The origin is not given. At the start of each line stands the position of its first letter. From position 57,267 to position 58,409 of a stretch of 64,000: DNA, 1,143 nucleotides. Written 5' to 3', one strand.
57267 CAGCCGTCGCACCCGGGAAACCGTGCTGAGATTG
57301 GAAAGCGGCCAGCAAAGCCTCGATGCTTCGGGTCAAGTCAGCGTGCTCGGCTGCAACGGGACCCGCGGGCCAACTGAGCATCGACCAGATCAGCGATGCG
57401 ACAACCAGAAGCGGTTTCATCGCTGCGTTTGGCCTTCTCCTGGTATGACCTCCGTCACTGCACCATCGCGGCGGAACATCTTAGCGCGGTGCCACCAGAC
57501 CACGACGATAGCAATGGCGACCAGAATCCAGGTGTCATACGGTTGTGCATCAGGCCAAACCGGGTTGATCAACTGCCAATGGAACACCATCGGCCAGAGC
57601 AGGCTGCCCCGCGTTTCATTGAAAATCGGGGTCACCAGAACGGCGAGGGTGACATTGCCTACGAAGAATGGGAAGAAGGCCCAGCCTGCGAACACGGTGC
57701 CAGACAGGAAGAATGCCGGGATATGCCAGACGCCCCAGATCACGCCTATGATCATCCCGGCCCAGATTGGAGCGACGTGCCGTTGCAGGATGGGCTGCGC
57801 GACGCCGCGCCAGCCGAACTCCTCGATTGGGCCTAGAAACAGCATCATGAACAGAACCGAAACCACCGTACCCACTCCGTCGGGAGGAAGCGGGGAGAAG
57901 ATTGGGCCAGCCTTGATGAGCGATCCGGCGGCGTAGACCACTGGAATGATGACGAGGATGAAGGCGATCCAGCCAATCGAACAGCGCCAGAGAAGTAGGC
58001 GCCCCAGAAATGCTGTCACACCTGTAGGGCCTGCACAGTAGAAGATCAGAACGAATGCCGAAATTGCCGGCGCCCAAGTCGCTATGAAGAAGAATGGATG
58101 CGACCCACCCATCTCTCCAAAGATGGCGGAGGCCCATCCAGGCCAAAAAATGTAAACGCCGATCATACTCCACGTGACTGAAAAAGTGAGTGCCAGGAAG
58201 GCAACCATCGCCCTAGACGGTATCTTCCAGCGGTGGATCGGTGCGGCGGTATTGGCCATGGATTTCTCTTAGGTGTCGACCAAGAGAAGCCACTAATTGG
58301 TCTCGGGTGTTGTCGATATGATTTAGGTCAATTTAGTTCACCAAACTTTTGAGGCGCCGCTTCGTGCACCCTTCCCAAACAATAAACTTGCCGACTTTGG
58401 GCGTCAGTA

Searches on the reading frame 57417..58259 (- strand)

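Call 75: search_protein_families(library=pfam, proteins=[window:57417-58259:-], max_evalue=0.01)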
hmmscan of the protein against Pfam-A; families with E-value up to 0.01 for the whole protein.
window:57417-58259:- (280 aa): 1 family
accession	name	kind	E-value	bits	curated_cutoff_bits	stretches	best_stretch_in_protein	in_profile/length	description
PF02517.21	Rce1-like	-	1.2e-11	45.2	22.4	1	131-228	4-88/93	Type II CAAX prenyl endopeptidase Rce1-like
